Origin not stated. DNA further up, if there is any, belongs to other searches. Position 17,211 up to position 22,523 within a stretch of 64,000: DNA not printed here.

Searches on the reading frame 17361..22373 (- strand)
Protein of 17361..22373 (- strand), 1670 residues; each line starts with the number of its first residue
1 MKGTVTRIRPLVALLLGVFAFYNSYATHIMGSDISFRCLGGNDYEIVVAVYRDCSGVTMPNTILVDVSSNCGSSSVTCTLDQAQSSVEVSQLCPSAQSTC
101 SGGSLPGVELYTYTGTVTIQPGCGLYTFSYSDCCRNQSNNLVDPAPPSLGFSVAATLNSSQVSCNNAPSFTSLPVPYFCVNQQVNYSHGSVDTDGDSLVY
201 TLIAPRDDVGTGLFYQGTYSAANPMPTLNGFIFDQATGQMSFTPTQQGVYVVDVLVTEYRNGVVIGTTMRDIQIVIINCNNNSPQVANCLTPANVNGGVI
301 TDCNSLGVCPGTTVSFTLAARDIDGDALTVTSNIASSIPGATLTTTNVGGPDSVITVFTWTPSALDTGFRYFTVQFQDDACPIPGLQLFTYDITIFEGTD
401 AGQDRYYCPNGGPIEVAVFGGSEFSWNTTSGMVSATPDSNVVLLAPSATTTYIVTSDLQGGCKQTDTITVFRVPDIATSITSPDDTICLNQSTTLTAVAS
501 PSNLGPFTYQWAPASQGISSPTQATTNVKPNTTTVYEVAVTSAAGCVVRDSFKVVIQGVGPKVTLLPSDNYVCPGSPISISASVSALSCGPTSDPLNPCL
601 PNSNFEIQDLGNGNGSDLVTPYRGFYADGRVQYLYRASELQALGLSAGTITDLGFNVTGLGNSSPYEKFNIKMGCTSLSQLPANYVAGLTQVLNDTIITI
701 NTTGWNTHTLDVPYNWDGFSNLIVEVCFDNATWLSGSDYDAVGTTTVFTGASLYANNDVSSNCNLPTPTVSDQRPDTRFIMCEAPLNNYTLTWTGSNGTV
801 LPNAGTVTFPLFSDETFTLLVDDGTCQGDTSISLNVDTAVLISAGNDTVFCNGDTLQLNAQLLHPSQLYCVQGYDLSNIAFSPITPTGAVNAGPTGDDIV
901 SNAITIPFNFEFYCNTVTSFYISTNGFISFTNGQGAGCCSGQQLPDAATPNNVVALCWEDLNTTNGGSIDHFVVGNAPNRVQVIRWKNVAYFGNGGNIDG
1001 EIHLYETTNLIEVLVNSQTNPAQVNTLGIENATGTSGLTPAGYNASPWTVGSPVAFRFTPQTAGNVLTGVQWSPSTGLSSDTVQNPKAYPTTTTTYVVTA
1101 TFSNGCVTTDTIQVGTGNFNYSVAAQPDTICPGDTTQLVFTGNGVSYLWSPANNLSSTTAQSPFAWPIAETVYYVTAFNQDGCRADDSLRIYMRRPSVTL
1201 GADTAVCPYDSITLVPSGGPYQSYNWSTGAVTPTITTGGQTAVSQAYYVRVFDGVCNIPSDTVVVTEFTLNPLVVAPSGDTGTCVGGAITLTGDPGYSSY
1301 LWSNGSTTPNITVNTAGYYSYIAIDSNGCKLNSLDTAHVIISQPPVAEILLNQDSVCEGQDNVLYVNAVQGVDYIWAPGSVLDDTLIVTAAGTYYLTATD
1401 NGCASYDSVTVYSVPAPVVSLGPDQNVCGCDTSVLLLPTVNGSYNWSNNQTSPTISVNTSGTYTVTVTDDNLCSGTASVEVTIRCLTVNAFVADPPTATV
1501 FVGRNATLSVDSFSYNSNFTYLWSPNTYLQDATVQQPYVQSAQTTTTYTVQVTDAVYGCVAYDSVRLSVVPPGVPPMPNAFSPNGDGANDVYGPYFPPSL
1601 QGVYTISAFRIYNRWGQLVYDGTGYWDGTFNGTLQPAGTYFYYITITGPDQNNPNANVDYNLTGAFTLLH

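Call 11: search_protein_families(library=pfam, proteins=[window:17361-22373:-], max_evalue=0.001)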
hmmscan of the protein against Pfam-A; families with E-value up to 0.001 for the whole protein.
window:17361-22373:- (1670 aa): 2 families
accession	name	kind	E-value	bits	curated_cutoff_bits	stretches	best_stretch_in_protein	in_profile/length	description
PF13585.12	CHU_C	-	4.9e-15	55.9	27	1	1577-1651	3-77/86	CHU_C Type IX secretion signal domain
PF19081.6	Ig_7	-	9.3e-08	32.7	27.3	0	479-554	5-78/84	Ig-like domain CHU_C associated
